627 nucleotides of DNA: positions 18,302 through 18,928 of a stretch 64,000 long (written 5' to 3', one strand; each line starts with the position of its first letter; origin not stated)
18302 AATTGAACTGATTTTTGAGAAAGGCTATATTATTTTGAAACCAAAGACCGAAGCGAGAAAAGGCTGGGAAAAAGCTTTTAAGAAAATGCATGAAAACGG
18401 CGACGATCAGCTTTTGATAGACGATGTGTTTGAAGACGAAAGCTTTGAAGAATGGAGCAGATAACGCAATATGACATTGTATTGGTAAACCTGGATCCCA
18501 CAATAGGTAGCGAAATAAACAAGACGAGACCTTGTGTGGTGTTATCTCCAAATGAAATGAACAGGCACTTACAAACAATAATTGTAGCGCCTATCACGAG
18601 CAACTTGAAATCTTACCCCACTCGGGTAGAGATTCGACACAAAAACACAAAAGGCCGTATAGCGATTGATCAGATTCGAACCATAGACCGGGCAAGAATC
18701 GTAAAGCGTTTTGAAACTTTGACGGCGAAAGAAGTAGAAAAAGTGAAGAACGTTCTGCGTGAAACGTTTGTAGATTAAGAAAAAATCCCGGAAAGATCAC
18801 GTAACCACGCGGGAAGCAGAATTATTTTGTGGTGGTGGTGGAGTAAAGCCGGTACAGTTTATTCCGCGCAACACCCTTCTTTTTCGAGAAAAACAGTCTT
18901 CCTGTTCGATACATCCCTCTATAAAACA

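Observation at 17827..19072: mazEF-like cassette bracketed by a near-perfect 41-nt duplicate of the tyrS 3' end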

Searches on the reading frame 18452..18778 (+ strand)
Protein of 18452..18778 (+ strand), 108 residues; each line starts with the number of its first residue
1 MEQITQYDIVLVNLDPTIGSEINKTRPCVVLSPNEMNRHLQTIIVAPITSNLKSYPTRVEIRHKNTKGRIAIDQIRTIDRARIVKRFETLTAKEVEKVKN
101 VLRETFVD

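Call 7: search_protein_families(library=pfam, proteins=[window:18452-18778:+], max_evalue=0.01)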
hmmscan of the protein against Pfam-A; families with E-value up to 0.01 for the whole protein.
window:18452-18778:+ (108 aa): 1 family
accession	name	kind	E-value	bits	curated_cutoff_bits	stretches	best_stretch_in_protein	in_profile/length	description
PF02452.23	PemK_toxin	-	4.5e-32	110.9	23.1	1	6-105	2-108/109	PemK-like, MazF-like toxin of type II toxin-antitoxin system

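Call 10: find_encoding_contigs(protein=window:18452-18778:+, flank=6000, max_places=10)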
Protein window:18452-18778:+ (108 aa): 5 contigs read that carry it; 2 places shown.
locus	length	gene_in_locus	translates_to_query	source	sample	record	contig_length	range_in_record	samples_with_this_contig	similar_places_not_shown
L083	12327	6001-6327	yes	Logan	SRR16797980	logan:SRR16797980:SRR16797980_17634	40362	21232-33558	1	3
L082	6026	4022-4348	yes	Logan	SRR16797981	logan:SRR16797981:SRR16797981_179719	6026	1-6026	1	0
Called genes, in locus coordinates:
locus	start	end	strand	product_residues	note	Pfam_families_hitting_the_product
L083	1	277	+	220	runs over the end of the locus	PF00072:Response_reg, PF00196:GerE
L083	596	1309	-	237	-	-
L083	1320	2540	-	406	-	PF05222:AlaDh_PNT_N, PF01262:AlaDh_PNT_C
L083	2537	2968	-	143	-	PF02367:TsaE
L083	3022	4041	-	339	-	PF01073:3Beta_HSD, PF01370:Epimerase, PF02719:Polysacc_synt_2, PF04321:RmlD_sub_bind, PF05368:NmrA (weak), PF07993:NAD_binding_4, PF13460:NAD_binding_10, PF16363:GDP_Man_Dehyd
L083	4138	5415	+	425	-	PF00579:tRNA-synt_1b, PF22421:SYY_C-terminal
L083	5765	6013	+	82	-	-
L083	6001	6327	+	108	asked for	PF02452:PemK_toxin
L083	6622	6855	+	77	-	-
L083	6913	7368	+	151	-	PF10097:DUF2335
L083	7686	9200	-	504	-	PF01336:tRNA_anti-codon, PF00152:tRNA-synt_2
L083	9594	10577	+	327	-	PF01380:SIS (weak), PF10432:bact-PGI_C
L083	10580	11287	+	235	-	PF21948:LplA-B_cat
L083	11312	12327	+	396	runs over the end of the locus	PF00144:Beta-lactamase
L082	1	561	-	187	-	?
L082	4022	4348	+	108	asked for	PF02452:PemK_toxin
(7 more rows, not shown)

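Call 13: find_homologous_proteins(query=window:18452-18778:+, max_evalue=1e-10)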
Query window:18452-18778:+ (108 aa): 7283 proteins with E <= 1e-10 among 7303 candidates; the best 120 are listed.
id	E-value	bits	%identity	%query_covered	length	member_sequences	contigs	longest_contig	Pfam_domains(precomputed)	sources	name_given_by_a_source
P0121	6.3e-62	223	100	100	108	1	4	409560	PF02452.24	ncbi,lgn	-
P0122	1.4e-51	190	83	100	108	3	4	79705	PF02452.24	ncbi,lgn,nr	ncbi:MAG: type II toxin-antitoxin system PemK/MazF family toxin [Cytophagia bacterium]|nr:MAG: type 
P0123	5.2e-51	188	81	100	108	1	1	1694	PF02452.24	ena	-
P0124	7.0e-51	188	81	100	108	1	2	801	PF02452.24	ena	-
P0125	9.0e-51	188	81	100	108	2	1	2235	PF02452.24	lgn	-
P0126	9.1e-51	188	82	100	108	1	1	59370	PF02452.24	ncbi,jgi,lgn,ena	jgi:mRNA interferase MazF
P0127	1.2e-50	187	81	100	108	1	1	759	PF02452.24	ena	-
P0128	2.7e-50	186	81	100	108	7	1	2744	PF02452.24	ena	-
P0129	2.7e-50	186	82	100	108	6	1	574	PF02452.24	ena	-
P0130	2.9e-50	186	81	100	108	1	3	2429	PF02452.24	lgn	-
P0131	3.0e-50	186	80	100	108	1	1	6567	PF02452.24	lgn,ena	-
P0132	3.1e-50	186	81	100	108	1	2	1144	PF02452.24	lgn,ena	-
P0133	3.1e-50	186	78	100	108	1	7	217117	PF02452.24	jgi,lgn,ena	jgi:mRNA interferase MazF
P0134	3.4e-50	186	81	100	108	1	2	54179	PF02452.24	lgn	-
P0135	4.4e-50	185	80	100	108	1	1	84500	PF02452.24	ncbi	-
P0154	2.0e-49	183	81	100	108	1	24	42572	PF02452.24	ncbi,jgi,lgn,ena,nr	ncbi:MAG TPA: type II toxin-antitoxin system PemK/MazF family toxin [Chitinophagales bacterium]|jgi:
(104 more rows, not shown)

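Call 22: find_related_loci(query=window:18452-18778:+, collection=metagenome_contigs, flank=4000)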
Query window:18452-18778:+ (108 aa) in metagenome_contigs; peptide patterns used: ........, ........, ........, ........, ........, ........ (x = any residue, [..] = any of these).
600 stretches matched a pattern (row limit reached: there are more); 400 encode a relative of the query (tblastn E <= 1e-3); the best 80 are kept; 80 distinct loci.
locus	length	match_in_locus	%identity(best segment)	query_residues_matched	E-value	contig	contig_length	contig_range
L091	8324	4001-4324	80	1-108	2e-57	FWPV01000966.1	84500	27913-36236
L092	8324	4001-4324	81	1-108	5e-57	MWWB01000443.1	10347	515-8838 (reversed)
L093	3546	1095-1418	80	1-108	2e-56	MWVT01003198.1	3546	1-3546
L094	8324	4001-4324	80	1-108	1e-56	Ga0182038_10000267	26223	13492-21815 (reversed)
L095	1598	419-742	79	1-108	7e-58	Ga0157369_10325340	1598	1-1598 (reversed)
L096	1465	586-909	79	1-108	6e-58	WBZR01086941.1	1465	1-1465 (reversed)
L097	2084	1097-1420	77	1-108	3e-56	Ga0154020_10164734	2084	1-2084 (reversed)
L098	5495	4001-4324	80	1-108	3e-55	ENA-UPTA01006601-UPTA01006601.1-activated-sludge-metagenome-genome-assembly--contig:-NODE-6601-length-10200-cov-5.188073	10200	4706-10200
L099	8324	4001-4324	77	1-108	1e-54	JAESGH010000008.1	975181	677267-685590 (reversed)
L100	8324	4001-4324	78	1-108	1e-53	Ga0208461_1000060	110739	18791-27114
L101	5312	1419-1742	75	1-108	2e-53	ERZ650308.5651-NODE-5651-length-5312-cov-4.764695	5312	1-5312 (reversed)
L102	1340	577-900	74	1-108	4e-55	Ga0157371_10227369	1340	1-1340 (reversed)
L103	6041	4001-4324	72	1-108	5e-51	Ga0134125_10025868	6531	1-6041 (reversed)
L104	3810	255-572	71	3-108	7e-50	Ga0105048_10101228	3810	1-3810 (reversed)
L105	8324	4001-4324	69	1-108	9e-50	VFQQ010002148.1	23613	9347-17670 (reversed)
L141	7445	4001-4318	61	3-108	6e-45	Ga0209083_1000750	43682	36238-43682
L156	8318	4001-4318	65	3-108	2e-43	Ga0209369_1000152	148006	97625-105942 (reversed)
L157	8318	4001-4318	62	3-108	2e-43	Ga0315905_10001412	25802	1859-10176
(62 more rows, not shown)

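Call 45: find_related_loci(query=window:18452-18778:+, collection=viral_contigs, flank=3000)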
Query window:18452-18778:+ (108 aa) in viral_contigs; peptide patterns used: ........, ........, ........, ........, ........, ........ (x = any residue, [..] = any of these).
18 stretches matched a pattern; 3 encode a relative of the query (tblastn E <= 1e-3); 3 distinct loci.
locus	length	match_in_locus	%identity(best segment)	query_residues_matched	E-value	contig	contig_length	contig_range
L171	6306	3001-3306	51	5-106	5e-33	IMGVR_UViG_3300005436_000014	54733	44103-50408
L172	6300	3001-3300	49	6-106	1e-31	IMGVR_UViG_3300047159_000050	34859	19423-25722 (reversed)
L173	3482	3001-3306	47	4-106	7e-30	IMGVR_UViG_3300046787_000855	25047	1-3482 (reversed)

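Call 46: search_dna_similar(query=window:18452-18775:+, collection=plasmids, mode=protein, max_rows=15)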
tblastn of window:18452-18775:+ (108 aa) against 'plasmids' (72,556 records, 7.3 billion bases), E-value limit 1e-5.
Records with a match: 1433; places in all: 1557; records where one place covers at least 80% of the query: 1291.
Best place of each record, by identity: 60-80% 1; <60% 1432.
By first word of the organism name: Enterococcus 571; Lactiplantibacillus 74; Listeria 64; Burkholderia 55; Leptospira 54; Piscirickettsia 54; Klebsiella 51; Xanthomonas 44; Bacteroides 38; Providencia 30; and 123 more.
By predicted mobility (MOB-suite, as given by PLSDB): non-mobilizable 533; mobilizable 482; conjugative 418.
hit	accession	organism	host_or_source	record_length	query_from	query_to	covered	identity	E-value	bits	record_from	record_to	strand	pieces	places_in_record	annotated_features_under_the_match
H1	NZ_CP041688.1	Chryseobacterium sp. SNU WT5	Rainbow trout,Whole genome ...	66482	3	108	98%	67.0%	4e-43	155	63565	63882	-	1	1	type II toxin-antitoxin system PemK/MazF family toxin | AbrB/MazE/SpoVT family DNA-binding domain-containing protein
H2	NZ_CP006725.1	Leptospira interrogans serovar Linhai str. 56609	-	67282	4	108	97%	51.4%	3e-32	125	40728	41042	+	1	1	type II toxin-antitoxin system PemK/MazF family toxin | AbrB/MazE/SpoVT family DNA-binding domain-containing protein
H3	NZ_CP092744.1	Leptospira interrogans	Homo sapiens,blood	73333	4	108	97%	51.4%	3e-32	125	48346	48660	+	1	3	type II toxin-antitoxin system PemK/MazF family toxin | AbrB/MazE/SpoVT family DNA-binding domain-containing protein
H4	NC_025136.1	Leptospira interrogans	-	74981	4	108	97%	51.4%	3e-32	125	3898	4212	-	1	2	type II toxin-antitoxin system PemK/MazF family toxin | AbrB/MazE/SpoVT family DNA-binding domain-containing protein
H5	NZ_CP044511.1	Leptospira interrogans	Canicola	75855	4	108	97%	51.4%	3e-32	125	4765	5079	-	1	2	type II toxin-antitoxin system PemK/MazF family toxin | AbrB/MazE/SpoVT family DNA-binding domain-containing protein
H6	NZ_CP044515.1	Leptospira interrogans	Homo sapiens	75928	4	108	97%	51.4%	3e-32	125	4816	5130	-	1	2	type II toxin-antitoxin system PemK/MazF family toxin | AbrB/MazE/SpoVT family DNA-binding domain-containing protein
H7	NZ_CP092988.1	Leptospira interrogans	Homo sapiens,blood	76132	4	108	97%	51.4%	3e-32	125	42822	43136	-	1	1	type II toxin-antitoxin system PemK/MazF family toxin | AbrB/MazE/SpoVT family DNA-binding domain-containing protein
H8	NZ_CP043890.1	Leptospira interrogans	Homo sapiens,cell culture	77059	4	108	97%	51.4%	3e-32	125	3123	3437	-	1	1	type II toxin-antitoxin system PemK/MazF family toxin | AbrB/MazE/SpoVT family DNA-binding domain-containing protein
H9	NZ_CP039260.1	Leptospira interrogans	Homo sapiens,blood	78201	4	108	97%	51.4%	3e-32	125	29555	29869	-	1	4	type II toxin-antitoxin system PemK/MazF family toxin | AbrB/MazE/SpoVT family DNA-binding domain-containing protein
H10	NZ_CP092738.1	Leptospira interrogans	Homo sapiens,blood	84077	4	108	97%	51.4%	3e-32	125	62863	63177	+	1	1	type II toxin-antitoxin system PemK/MazF family toxin | AbrB/MazE/SpoVT family DNA-binding domain-containing protein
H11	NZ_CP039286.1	Leptospira interrogans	Homo sapiens,blood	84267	4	108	97%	51.4%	3e-32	125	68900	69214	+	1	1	type II toxin-antitoxin system PemK/MazF family toxin | AbrB/MazE/SpoVT family DNA-binding domain-containing protein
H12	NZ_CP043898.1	Leptospira interrogans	Homo sapiens,cell culture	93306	4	108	97%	51.4%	3e-32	125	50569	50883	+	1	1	type II toxin-antitoxin system PemK/MazF family toxin | AbrB/MazE/SpoVT family DNA-binding domain-containing protein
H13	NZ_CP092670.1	Leptospira interrogans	Homo sapiens,blood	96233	4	108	97%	51.4%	3e-32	125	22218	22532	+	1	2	type II toxin-antitoxin system PemK/MazF family toxin | AbrB/MazE/SpoVT family DNA-binding domain-containing protein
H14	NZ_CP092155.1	Leptospira interrogans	Homo sapiens,blood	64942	4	108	97%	50.5%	2e-31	122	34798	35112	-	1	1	type II toxin-antitoxin system PemK/MazF family toxin | AbrB/MazE/SpoVT family DNA-binding domain-containing protein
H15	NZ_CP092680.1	Leptospira interrogans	Homo sapiens,blood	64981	4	108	97%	50.5%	2e-31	122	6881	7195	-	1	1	type II toxin-antitoxin system PemK/MazF family toxin | AbrB/MazE/SpoVT family DNA-binding domain-containing protein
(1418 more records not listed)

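Call 47: find_encoding_contigs(protein=P0154, flank=3000, max_places=10)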
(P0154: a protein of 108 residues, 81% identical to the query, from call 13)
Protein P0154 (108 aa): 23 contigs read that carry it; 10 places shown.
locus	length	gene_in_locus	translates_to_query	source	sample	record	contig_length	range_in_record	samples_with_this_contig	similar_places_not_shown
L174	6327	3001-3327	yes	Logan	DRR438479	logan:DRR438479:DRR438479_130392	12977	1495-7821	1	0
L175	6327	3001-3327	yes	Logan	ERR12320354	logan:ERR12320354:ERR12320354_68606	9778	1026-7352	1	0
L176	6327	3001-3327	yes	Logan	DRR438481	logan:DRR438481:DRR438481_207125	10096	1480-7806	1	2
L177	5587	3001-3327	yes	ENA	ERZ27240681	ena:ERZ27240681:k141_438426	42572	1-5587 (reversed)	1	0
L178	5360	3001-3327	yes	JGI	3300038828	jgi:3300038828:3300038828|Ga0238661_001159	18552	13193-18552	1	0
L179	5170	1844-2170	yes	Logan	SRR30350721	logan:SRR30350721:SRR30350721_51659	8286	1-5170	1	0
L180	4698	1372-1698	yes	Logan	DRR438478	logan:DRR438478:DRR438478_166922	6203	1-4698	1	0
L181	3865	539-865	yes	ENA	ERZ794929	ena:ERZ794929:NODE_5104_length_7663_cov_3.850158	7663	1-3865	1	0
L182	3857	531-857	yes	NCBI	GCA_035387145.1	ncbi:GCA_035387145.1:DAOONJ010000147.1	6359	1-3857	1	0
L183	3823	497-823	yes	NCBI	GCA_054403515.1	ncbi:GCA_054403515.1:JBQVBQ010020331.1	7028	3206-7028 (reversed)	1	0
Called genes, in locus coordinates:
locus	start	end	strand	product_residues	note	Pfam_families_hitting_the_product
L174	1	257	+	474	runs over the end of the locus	PF00044:Gp_dh_N, PF02800:Gp_dh_C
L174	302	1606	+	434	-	PF02881:SRP54_N, PF09439:SRPRB (faint), PF06414:Zeta_toxin (weak), PF13401:AAA_22 (weak), PF00448:SRP54, PF02978:SRP_SPB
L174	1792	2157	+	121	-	-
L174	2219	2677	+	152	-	PF00570:HRDC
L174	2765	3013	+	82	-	-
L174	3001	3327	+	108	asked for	PF02452:PemK_toxin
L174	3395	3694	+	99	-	-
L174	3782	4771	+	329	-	PF01118:Semialdhyde_dh, PF22698:Semialdhyde_dhC_1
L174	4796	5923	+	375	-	PF00202:Aminotran_3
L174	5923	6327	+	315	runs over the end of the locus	PF02729:OTCace_N, PF00185:OTCace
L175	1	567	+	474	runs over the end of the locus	PF00044:Gp_dh_N, PF02800:Gp_dh_C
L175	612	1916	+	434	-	PF02881:SRP54_N, PF09439:SRPRB (faint), PF06414:Zeta_toxin (weak), PF13401:AAA_22 (weak), PF00448:SRP54, PF02978:SRP_SPB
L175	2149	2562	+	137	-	-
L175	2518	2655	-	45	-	-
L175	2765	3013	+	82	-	-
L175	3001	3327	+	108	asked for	PF02452:PemK_toxin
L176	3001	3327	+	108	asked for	PF02452:PemK_toxin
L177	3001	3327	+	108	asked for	PF02452:PemK_toxin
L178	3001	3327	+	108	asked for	PF02452:PemK_toxin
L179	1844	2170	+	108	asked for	PF02452:PemK_toxin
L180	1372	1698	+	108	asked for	PF02452:PemK_toxin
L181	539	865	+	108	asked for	PF02452:PemK_toxin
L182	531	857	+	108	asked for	PF02452:PemK_toxin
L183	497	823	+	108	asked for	PF02452:PemK_toxin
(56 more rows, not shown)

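Call 48: find_encoding_contigs(protein=P0122, flank=3000, max_places=10)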
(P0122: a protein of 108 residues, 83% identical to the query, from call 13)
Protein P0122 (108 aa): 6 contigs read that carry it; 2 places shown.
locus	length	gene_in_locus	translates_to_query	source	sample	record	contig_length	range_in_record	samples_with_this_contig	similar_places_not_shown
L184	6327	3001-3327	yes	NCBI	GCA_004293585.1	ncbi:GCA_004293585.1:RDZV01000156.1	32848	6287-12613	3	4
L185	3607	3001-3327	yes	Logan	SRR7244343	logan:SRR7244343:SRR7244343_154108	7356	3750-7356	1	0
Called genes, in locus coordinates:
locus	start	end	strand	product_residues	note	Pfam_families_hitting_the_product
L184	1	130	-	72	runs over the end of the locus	-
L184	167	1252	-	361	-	PF04377:ATE_C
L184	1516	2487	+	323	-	PF20030:bpMoxR, PF00493:MCM (weak), PF00004:AAA (weak), PF07726:AAA_3, PF07728:AAA_5, PF17863:AAA_lid_2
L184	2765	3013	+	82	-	-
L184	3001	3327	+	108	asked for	PF02452:PemK_toxin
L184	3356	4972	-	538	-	PF07969:Amidohydro_3, PF01979:Amidohydro_1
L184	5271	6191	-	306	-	PF00480:ROK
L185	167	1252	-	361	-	PF04377:ATE_C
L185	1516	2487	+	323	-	PF20030:bpMoxR, PF00493:MCM (weak), PF00004:AAA (weak), PF07726:AAA_3, PF07728:AAA_5, PF17863:AAA_lid_2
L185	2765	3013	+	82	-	-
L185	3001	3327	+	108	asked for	PF02452:PemK_toxin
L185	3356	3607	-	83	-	?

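Call 64: search_protein_families(library=ncbifam, proteins=[window:18452-18778:+], max_evalue=0.01)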
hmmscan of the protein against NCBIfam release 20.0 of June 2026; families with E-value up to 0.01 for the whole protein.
window:18452-18778:+ (108 aa): 3 families
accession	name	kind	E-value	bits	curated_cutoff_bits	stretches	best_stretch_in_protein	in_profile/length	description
NF007386.0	PRK09907.1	equivalog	1.8e-17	63.3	120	1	8-101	11-105/111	endoribonuclease MazF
NF007320.0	PRK09812.1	equivalog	4.6e-11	42.8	129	1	5-98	8-107/116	type II toxin-antitoxin system ChpB family toxin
NF052489.1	TAtMazFAgrob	equivalog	3.4e-10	39.8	150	1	6-102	8-103/118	type II toxin-antitoxin system toxin MazF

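Call 65: search_protein_families(library=padloc, proteins=[window:18452-18778:+], max_evalue=0.01)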
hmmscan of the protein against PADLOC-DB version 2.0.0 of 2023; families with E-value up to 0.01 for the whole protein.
window:18452-18778:+ (108 aa): 0 families

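Call 73: search_protein_families(library=pfam, proteins=[L141:4375-5622:-, L141:2443-3276:+, L096:1058-1465:-, L157:1042-3255:+, L157:4565-5221:-, L156:4555-5259:+, L103:5049-5846:-, L103:2812-3294:+, L141:3482-3646:-], max_evalue=0.001)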
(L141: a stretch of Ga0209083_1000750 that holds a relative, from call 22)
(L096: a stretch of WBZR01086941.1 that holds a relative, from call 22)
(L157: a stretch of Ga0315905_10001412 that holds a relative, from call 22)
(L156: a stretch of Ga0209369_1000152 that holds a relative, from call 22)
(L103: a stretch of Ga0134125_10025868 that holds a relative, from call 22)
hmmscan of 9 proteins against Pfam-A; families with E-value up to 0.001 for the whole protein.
L141:4375-5622:- (415 aa): 2 families
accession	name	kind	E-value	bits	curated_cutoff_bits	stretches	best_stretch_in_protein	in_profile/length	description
PF07075.17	NamZ_N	-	5.3e-85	284.4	26.9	1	47-252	1-202/203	Exo-beta-N-acetylmuramidase NamZ, N-terminal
PF20732.2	NamZ_C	-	1.8e-38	133.1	25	1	257-414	2-152/152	Exo-beta-N-acetylmuramidase NamZ, C-terminal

L141:2443-3276:+ (277 aa): 2 families
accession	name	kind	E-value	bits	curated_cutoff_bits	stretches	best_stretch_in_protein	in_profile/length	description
PF04343.18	DUF488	-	3e-25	89.6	22.2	1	138-257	2-120/121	Domain of unknown function DUF488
PF22751.1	DUF488-N3a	-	7.1e-05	23.5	27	1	200-258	55-114/118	Active DUF488-N3 subclade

L096:1058-1465:- (135 aa): 3 families
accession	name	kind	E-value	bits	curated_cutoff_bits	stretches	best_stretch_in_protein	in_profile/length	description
PF08459.17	UvrC_RNaseH_dom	-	8.1e-17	62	22.3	1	1-68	85-159/159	UvrC RNAse H endonuclease domain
PF14520.12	HHH_5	-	5.4e-10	40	27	1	83-129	3-52/57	Helix-hairpin-helix domain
PF12826.13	HHH_2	-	9.8e-07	29.3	27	1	87-133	8-56/64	Helix-hairpin-helix motif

L157:1042-3255:+ (737 aa): 4 families
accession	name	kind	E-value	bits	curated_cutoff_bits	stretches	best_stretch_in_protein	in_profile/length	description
PF03632.21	Glyco_hydro_65m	-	7.1e-135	450.2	27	1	322-689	1-371/371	Glycosyl hydrolase family 65 central catalytic domain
PF03636.21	Glyco_hydro_65N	-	8.8e-71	238.7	26.6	1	14-265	2-232/233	Glycosyl hydrolase family 65, N-terminal domain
PF03633.20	Glyco_hydro_65C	-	8.6e-09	35.5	22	1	698-728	1-31/62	Glycosyl hydrolase family 65, C-terminal domain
PF22124.2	Glyco_hydro_95_cat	-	0.00018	21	27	1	433-520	171-259/408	Glycosyl hydrolase family 95 catalytic domain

L157:4565-5221:- (218 aa): 2 families
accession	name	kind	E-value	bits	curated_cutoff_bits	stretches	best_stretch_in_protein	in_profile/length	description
PF13419.12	HAD_2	-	5.2e-27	95.5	23.8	1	5-186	1-177/178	Haloacid dehalogenase-like hydrolase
PF00702.32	Hydrolase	-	1.1e-24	88.4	26.4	1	2-181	1-191/191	haloacid dehalogenase-like hydrolase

L156:4555-5259:+ (234 aa): 3 families
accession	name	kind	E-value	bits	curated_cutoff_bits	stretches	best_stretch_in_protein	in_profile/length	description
PF00440.29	TetR_N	-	2.2e-16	59.8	24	1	37-83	1-47/47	Bacterial regulatory proteins, tetR family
PF17938.6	TetR_C_29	-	0.00036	21.1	26.2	0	108-205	3-101/119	Tetracyclin repressor-like, C-terminal domain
PF17932.6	TetR_C_24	-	0.00096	19.8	26.4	0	105-188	3-84/114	Tetracyclin repressor-like, C-terminal domain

L103:5049-5846:- (265 aa): 1 family
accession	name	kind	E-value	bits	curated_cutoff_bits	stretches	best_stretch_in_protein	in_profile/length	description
PF18762.7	Kinase-PolyVal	-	1e-28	100.8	27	1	79-246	2-159/160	Serine/Threonine/Tyrosine Kinase found in polyvalent proteins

L103:2812-3294:+ (160 aa): 1 family
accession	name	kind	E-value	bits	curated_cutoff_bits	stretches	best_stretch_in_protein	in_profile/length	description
PF14375.11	Cys_rich_CWC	-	1.8e-10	41.5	24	1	101-147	1-50/50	Cysteine-rich CWC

L141:3482-3646:- (54 aa): 1 family
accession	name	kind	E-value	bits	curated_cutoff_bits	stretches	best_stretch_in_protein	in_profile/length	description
PF20732.2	NamZ_C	-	2.4e-07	32.1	25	1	8-53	107-152/152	Exo-beta-N-acetylmuramidase NamZ, C-terminal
